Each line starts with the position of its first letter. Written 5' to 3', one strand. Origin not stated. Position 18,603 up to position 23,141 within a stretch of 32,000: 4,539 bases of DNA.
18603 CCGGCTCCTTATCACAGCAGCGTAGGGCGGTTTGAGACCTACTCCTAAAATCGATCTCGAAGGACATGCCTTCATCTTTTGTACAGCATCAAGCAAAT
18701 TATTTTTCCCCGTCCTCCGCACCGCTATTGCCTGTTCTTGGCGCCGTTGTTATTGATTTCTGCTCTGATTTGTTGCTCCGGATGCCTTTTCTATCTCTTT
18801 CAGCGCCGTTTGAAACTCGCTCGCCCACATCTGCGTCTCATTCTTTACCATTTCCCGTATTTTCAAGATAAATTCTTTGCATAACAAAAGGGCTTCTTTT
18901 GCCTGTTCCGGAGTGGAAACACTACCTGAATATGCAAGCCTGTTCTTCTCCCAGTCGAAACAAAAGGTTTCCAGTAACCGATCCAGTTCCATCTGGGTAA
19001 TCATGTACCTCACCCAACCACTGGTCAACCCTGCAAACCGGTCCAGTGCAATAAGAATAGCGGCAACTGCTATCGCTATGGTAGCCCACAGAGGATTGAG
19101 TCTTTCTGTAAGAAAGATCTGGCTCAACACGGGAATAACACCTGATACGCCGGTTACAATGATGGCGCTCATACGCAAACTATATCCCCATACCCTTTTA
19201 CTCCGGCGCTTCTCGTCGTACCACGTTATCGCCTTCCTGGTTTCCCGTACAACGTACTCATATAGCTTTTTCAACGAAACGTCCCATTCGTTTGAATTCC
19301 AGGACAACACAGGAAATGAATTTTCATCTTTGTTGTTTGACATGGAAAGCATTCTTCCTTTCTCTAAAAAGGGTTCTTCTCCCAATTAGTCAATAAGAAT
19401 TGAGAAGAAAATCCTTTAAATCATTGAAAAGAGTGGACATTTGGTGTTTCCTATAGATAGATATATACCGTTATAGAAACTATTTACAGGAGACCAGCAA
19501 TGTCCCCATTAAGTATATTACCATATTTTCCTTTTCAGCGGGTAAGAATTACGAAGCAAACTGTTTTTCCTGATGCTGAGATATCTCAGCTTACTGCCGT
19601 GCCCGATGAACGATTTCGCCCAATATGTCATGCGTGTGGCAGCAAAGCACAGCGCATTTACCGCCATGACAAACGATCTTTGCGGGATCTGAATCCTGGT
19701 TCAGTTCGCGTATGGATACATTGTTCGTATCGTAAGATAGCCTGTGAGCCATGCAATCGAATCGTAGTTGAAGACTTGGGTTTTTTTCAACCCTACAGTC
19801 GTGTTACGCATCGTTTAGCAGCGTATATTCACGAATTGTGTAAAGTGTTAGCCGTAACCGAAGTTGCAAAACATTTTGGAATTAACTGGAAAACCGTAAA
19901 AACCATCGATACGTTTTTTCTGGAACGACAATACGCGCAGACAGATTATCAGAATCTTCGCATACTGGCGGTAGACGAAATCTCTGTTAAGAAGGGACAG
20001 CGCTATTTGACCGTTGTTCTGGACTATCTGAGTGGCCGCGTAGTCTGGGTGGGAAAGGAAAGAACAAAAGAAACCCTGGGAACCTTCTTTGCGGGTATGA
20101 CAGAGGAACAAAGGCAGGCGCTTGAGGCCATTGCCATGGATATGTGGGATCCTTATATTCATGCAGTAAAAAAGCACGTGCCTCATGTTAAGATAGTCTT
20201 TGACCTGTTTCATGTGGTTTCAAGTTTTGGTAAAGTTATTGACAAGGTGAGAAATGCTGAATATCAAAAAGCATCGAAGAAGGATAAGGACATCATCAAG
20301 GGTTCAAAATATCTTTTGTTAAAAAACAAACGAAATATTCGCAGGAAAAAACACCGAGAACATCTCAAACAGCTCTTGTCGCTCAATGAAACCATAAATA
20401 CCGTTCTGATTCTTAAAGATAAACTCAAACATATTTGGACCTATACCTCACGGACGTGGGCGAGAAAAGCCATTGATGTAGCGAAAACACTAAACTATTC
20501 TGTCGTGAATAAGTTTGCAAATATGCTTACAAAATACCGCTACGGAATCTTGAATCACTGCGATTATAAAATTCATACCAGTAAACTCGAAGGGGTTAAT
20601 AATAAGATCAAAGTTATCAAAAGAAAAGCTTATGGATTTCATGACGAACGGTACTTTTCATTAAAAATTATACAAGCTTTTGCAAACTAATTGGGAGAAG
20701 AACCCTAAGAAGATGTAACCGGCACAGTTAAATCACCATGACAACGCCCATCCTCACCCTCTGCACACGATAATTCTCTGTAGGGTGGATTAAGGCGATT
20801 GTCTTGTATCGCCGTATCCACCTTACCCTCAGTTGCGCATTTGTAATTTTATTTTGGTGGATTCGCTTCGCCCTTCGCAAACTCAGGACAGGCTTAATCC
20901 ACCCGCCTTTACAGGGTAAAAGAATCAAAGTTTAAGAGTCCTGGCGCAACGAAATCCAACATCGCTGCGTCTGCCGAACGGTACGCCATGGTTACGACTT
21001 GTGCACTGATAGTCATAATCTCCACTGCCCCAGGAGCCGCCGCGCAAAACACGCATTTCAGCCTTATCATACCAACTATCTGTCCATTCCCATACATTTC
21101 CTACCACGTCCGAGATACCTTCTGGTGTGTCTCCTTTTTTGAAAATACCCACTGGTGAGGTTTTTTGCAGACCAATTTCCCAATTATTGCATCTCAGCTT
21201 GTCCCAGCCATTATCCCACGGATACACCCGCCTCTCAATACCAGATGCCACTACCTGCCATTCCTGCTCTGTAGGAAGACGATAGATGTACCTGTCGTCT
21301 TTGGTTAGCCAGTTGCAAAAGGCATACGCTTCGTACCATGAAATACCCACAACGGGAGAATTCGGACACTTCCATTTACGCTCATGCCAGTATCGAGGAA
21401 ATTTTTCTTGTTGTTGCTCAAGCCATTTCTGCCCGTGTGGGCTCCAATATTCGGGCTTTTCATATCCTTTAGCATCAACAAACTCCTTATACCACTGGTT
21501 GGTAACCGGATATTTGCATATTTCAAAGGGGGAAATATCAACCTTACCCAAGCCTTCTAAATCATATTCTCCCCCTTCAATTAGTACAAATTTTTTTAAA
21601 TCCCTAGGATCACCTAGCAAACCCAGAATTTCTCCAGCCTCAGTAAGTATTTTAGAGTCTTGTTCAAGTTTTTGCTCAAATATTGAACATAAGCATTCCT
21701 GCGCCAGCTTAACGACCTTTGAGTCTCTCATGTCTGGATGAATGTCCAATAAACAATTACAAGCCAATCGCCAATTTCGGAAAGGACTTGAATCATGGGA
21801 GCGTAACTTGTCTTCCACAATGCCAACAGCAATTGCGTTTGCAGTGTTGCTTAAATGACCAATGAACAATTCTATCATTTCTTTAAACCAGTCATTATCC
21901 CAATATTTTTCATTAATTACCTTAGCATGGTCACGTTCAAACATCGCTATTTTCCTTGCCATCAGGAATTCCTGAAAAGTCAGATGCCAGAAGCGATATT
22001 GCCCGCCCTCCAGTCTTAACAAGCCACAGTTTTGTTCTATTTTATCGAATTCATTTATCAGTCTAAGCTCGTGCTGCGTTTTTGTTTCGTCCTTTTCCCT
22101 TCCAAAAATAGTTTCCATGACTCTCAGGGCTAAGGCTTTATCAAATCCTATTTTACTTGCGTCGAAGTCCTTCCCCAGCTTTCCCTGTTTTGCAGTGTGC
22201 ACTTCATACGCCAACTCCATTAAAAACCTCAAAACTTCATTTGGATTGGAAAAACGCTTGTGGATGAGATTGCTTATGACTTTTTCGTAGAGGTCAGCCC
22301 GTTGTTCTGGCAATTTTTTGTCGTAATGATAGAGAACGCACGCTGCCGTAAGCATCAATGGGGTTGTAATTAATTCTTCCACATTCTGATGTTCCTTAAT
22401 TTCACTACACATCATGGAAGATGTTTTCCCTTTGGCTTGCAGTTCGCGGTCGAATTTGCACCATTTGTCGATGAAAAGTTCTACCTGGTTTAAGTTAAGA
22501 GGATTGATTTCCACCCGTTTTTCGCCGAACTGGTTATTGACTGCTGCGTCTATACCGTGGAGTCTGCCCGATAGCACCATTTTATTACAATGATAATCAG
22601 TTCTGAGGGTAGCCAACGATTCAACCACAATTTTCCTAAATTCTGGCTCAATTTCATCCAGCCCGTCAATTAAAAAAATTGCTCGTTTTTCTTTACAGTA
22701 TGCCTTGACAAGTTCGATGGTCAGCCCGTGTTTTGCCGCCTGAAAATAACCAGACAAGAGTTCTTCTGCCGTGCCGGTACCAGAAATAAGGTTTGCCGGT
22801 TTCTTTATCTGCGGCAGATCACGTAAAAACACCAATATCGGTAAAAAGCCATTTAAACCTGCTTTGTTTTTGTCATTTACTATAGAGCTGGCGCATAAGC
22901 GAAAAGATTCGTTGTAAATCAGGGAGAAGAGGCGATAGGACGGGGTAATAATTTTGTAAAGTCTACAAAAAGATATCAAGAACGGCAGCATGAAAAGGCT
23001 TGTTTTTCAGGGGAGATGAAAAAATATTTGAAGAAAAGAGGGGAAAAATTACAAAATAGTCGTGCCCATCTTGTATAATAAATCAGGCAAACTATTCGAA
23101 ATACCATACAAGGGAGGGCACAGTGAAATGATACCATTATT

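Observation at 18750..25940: Candidate undescribed conflict module: DUF4062-NACHT-HEAT-FGE STAND NTPase followed by a SLATT-like two-TM protein, both hit by IS elements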

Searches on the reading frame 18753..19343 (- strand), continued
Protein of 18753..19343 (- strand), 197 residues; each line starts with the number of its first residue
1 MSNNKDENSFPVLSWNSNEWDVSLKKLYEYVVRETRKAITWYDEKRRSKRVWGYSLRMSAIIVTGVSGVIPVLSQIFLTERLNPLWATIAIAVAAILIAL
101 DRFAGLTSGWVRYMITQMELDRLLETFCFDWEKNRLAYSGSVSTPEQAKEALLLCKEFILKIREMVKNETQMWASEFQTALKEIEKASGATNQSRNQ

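Call 96: get_annotated_region(hit=H1, flank=4000)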
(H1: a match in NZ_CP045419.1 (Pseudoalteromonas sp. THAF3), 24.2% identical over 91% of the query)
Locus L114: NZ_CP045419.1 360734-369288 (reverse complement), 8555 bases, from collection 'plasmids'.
description: Pseudoalteromonas sp. THAF3 plasmid pTHAF3_a, complete sequence
organism: Pseudoalteromonas sp. THAF3 (NCBI taxid 2587843)
taxonomy: Bacteria; Pseudomonadota; Gammaproteobacteria; Alteromonadales; Pseudoalteromonadaceae; Pseudoalteromonas; Pseudoalteromonas sp. THAF3
host: -; source: pure culture,Surface of a polyethylene microplastic particle present in tank 6 of a marine aquarium ...; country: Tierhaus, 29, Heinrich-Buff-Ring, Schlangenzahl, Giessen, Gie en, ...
typing (MOB-suite, as given by PLSDB): non-mobilizable
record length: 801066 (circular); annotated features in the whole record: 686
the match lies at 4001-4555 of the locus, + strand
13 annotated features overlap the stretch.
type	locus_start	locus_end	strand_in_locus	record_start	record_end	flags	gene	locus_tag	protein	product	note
CDS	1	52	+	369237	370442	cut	-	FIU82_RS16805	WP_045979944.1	aspartate aminotransferase family protein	-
CDS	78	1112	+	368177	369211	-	astA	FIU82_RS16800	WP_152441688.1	arginine N-succinyltransferase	GO:0006527 - arginine catabolic process [Evidence IEA]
CDS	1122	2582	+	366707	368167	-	astD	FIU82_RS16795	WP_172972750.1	succinylglutamate-semialdehyde dehydrogenase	GO:0006527 - arginine catabolic process [Evidence IEA]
CDS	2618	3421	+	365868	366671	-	-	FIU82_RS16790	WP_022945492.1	DUF1338 domain-containing protein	-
CDS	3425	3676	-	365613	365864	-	-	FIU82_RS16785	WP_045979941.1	TIGR03643 family protein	-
CDS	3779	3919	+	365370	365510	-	-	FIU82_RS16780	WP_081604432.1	DUF2256 domain-containing protein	-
CDS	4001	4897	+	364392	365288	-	-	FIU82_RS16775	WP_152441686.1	DUF4231 domain-containing protein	-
CDS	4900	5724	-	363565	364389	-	-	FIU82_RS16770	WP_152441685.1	redoxin domain-containing protein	-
CDS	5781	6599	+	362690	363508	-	-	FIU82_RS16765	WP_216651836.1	helix-turn-helix domain-containing protein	-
CDS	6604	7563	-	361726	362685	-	-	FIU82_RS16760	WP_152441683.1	MBL fold metallo-hydrolase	-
CDS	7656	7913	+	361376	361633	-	-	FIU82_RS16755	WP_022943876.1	DUF3081 domain-containing protein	-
CDS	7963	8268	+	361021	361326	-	-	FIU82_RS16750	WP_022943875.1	hypothetical protein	-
CDS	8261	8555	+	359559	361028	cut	-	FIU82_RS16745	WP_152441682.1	FAD-binding domain-containing protein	-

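Call 97: get_annotated_region(hit=H3, flank=4000)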
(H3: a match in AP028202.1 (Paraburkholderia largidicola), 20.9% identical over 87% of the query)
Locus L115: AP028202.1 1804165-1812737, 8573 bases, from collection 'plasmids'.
description: Paraburkholderia sp. F2 plasmid PPGUF2_p1 DNA, complete genome
organism: Paraburkholderia largidicola (NCBI taxid 3014751)
taxonomy: Bacteria; Pseudomonadota; Betaproteobacteria; Burkholderiales; Burkholderiaceae; Paraburkholderia; Paraburkholderia largidicola
host: -; source: Physopelta gutta,midgut,Midgut crypts of sting bug Physopelta gutta; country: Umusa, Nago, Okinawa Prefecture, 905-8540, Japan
typing (MOB-suite, as given by PLSDB): non-mobilizable
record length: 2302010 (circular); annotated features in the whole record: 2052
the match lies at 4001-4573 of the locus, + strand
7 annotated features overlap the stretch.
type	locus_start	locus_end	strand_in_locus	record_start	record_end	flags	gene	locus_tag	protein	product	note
CDS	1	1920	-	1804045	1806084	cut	-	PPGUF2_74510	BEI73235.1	hypothetical protein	-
CDS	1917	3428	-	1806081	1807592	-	-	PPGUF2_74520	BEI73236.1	hypothetical protein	-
CDS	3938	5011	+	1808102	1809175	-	-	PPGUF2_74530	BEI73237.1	hypothetical protein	-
CDS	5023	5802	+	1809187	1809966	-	-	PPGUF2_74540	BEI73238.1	hypothetical protein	-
CDS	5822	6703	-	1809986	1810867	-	-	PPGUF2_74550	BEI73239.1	aldo/keto reductase family oxidoreductase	-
CDS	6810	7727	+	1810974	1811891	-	-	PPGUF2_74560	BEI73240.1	LysR family transcriptional regulator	-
CDS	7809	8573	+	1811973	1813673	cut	-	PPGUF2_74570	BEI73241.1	dihydroxyacetone kinase family protein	-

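Call 109: search_protein_families(library=pfam, proteins=[P0169, P0177, P0199, P0098, P0196, P0092], max_evalue=0.01)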
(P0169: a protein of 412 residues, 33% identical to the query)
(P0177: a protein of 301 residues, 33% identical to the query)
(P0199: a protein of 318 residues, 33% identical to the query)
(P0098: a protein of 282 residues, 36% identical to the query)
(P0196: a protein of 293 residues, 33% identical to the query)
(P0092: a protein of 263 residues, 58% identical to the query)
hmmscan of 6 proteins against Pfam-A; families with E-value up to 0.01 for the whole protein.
P0169 (412 aa): 3 families
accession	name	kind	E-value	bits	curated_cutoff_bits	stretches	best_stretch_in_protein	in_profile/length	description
PF18183.6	SLATT_2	-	8.5e-20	71.9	25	1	242-398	21-177/192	SMODS and SLOG-associating 2TM effector domain 2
PF14015.11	DUF4231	-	2.3e-05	25.2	24.7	1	256-336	4-78/103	Protein of unknown function (DUF4231)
PF18181.6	SLATT_1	-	0.0049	17.3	26.3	0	255-347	10-96/122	SMODS and SLOG-associating 2TM effector domain 1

P0177 (301 aa): 2 families
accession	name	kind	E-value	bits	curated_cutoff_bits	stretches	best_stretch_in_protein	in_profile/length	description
PF18183.6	SLATT_2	-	6.6e-26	91.8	25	1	43-210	11-181/192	SMODS and SLOG-associating 2TM effector domain 2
PF14015.11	DUF4231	-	0.0012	19.7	24.7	1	66-143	3-78/103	Protein of unknown function (DUF4231)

P0199 (318 aa): 1 family
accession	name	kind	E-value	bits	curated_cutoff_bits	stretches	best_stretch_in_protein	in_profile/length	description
PF18183.6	SLATT_2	-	1.3e-24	87.6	25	2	128-227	79-181/192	SMODS and SLOG-associating 2TM effector domain 2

P0098 (282 aa): 2 families
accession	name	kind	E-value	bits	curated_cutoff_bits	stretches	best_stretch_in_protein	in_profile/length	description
PF18183.6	SLATT_2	-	5.2e-21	75.8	25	1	23-195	14-185/192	SMODS and SLOG-associating 2TM effector domain 2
PF14015.11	DUF4231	-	0.00027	21.8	24.7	1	43-134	3-88/103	Protein of unknown function (DUF4231)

P0196 (293 aa): 3 families
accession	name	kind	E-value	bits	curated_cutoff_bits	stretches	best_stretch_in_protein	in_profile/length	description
PF18183.6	SLATT_2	-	1.4e-22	81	25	1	19-208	1-187/192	SMODS and SLOG-associating 2TM effector domain 2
PF14015.11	DUF4231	-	5.9e-06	27.1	24.7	1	53-140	1-82/103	Protein of unknown function (DUF4231)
PF18181.6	SLATT_1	-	0.00011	22.7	26.3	1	53-140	8-89/122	SMODS and SLOG-associating 2TM effector domain 1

P0092 (263 aa): 4 families
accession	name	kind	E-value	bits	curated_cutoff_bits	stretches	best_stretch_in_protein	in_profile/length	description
PF18183.6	SLATT_2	-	1.7e-21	77.4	25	1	19-188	14-187/192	SMODS and SLOG-associating 2TM effector domain 2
PF03147.19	FDX-ACB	-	2.3e-19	70.1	31.1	1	199-262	31-94/94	Ferredoxin-fold anticodon binding domain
PF18181.6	SLATT_1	-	4.3e-06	27.2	26.3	1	35-127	6-97/122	SMODS and SLOG-associating 2TM effector domain 1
PF14015.11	DUF4231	-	0.0092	16.8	24.7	0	38-111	2-74/103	Protein of unknown function (DUF4231)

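Call 113: search_protein_representatives(alignment_id=A6)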
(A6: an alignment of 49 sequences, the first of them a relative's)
Query: 49 sequences, 202 profile positions. Proteins with E-value up to 0.001 (for the whole library): 2204; up to 1e-10: 1747; up to 1e-30: 719. The best 150 are listed.
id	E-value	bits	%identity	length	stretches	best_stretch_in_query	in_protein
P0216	7.9e-75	267.2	-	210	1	5-197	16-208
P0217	2.0e-71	256.1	-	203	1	5-200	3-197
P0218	5.1e-71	254.7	-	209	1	3-196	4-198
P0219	1.8e-69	249.7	-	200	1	3-195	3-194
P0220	5.4e-69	248.1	-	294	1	6-200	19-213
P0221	5.5e-68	244.8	-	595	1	4-197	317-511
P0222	1.1e-67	243.9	-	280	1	4-199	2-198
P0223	1.3e-67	243.7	-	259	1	3-198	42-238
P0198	2.2e-67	242.9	-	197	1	4-198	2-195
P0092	5.0e-67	241.7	-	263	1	5-199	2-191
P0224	5.7e-67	241.5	-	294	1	4-199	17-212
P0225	5.1e-66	238.4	-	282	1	3-199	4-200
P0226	1.1e-65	237.3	-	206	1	7-199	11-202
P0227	2.5e-65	236.2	-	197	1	3-195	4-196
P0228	2.7e-65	236.0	-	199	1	4-198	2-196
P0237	5.7e-61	221.9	-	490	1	4-199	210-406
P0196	4.7e-57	209.1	-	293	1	3-199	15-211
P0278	2.1e-56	207.0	-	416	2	12-199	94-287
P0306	2.5e-54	200.3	-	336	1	17-197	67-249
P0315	1.1e-53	198.1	-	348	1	4-200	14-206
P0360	1.1e-50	188.3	-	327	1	7-199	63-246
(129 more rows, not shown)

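Call 114: search_protein_families(library=pfam, proteins=[P0221, P0237, P0278, P0306, P0315, P0360], max_evalue=0.01)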
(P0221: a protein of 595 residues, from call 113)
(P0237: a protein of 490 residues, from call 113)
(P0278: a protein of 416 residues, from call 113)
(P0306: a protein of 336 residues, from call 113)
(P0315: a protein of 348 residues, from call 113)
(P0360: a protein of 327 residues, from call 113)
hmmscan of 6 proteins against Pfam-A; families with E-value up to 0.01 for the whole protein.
P0221 (595 aa): 3 families
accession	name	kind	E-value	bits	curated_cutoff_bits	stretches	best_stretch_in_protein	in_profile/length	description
PF18183.6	SLATT_2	-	3.9e-22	79.5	25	1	332-500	11-177/192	SMODS and SLOG-associating 2TM effector domain 2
PF00892.27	EamA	-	3.9e-06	27.6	28.2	2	8-148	3-134/135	EamA-like transporter family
PF14015.11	DUF4231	-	0.00087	20.1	24.7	1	354-436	2-77/103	Protein of unknown function (DUF4231)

P0237 (490 aa): 2 families
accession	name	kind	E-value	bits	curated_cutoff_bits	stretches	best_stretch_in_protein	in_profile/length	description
PF18183.6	SLATT_2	-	2.2e-23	83.6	25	1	224-393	11-177/192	SMODS and SLOG-associating 2TM effector domain 2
PF14015.11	DUF4231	-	0.0058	17.5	24.7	1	248-333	2-81/103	Protein of unknown function (DUF4231)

P0278 (416 aa): 2 families
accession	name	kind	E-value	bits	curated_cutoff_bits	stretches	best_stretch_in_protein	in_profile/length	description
PF18183.6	SLATT_2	-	4.6e-19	69.5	25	1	96-282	8-185/192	SMODS and SLOG-associating 2TM effector domain 2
PF14015.11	DUF4231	-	1.9e-06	28.7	24.7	1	123-210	2-77/103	Protein of unknown function (DUF4231)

P0306 (336 aa): 3 families
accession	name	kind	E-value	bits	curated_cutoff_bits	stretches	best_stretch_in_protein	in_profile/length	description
PF18183.6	SLATT_2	-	2e-23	83.7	25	1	71-242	13-181/192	SMODS and SLOG-associating 2TM effector domain 2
PF14015.11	DUF4231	-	1.7e-05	25.6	24.7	1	91-174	2-77/103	Protein of unknown function (DUF4231)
PF17802.7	SpaA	-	0.0053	17.3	23.1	0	279-333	34-87/91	Prealbumin-like fold domain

P0315 (348 aa): 3 families
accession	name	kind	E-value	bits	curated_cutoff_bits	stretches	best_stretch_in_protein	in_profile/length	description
PF18183.6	SLATT_2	-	1.1e-28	100.8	25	1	27-201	11-186/192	SMODS and SLOG-associating 2TM effector domain 2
PF18181.6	SLATT_1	-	0.00013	22.5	26.3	1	49-185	7-122/122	SMODS and SLOG-associating 2TM effector domain 1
PF14015.11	DUF4231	-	0.00029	21.7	24.7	1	52-127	3-77/103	Protein of unknown function (DUF4231)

P0360 (327 aa): 3 families
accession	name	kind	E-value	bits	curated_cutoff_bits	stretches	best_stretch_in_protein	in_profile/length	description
PF18183.6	SLATT_2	-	9.8e-23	81.5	25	1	70-238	9-182/192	SMODS and SLOG-associating 2TM effector domain 2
PF18181.6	SLATT_1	-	0.0011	19.5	26.3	1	94-199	9-114/122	SMODS and SLOG-associating 2TM effector domain 1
PF08852.17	DUF1822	-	0.0049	16.4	25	1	170-248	183-278/370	Protein of unknown function (DUF1822)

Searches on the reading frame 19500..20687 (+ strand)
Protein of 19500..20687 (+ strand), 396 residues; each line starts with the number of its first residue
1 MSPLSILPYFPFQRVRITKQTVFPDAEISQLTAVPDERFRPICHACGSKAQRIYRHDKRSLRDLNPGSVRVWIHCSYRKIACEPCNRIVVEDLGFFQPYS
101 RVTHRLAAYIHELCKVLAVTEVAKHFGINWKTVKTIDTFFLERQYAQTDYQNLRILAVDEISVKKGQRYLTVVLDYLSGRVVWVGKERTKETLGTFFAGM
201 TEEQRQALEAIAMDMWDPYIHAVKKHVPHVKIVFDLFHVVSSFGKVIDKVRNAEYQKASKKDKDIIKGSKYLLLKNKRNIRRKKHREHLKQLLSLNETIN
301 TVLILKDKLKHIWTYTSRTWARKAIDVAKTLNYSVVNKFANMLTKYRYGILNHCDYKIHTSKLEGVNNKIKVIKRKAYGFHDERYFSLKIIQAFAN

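Call 7: search_protein_families(library=pfam, proteins=[window:19500-20687:+], max_evalue=0.01)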
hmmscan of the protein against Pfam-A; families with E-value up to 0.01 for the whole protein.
window:19500-20687:+ (396 aa): 2 families
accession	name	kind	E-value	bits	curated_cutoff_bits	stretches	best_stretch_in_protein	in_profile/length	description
PF01610.23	DDE_Tnp_ISL3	-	1.2e-61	209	23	1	156-390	1-240/240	Transposase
PF13542.12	HTH_Tnp_ISL3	-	1.3e-11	44.2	27.4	1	91-137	1-47/51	Helix-turn-helix domain of transposase family ISL3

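Call 49: search_protein_families(library=ncbifam, proteins=[window:19500-20687:+], max_evalue=0.01)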
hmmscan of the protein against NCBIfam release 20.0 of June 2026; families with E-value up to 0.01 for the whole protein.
window:19500-20687:+ (396 aa): 4 families
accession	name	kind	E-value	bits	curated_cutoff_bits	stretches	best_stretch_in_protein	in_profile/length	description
NF033550.5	transpos_ISL3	equivalog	3e-87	293.1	180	1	41-391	11-368/370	ISL3 family transposase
NF049919.1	DesA_ISL3_tail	domain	2.3e-15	57.1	30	1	231-325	1-96/122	DesA/ISL3 alpha bundle tail domain-containing protein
NF049917.1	ISAon1_downstr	equivalog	1.5e-10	40.8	250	2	155-250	55-153/327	ISAon1 family transposase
NF049918.1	DesA_fam_desat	equivalog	3.9e-06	26.3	400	1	232-322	263-354/385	DesA family fatty acid desaturase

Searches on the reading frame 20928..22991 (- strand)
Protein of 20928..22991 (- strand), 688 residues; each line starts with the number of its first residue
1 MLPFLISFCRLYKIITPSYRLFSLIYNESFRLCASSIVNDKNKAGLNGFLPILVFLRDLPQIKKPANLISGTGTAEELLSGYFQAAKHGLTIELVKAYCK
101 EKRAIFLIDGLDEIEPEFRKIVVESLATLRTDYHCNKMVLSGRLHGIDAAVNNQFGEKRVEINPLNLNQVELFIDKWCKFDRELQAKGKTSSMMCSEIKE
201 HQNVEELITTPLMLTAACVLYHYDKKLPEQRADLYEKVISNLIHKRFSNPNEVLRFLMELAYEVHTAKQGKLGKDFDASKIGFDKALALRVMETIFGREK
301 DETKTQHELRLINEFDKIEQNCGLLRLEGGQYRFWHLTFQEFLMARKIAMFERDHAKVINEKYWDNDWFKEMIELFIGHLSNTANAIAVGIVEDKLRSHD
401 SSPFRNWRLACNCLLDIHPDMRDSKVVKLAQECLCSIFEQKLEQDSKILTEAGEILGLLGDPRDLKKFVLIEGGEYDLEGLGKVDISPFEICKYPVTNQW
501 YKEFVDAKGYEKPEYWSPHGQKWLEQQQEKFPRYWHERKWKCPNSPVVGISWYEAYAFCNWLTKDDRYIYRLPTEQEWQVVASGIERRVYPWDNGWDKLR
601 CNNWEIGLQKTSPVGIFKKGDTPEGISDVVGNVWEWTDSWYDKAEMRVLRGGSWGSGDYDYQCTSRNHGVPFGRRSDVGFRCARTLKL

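Call 7: search_protein_families(library=pfam, proteins=[window:20928-22991:-], max_evalue=0.01)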
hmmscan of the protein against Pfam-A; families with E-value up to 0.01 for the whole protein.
window:20928-22991:- (688 aa): 1 family
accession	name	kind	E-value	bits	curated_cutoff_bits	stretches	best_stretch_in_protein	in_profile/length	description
PF03781.23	FGE-sulfatase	-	1.5e-42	146.4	23.3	1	481-684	29-255/255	Sulfatase-modifying factor enzyme 1-like domain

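Call 8: search_protein_families(library=padloc, proteins=[window:20928-22991:-], max_evalue=0.01)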
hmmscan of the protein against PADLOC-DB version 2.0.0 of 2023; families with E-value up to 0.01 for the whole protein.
window:20928-22991:- (688 aa): 0 families
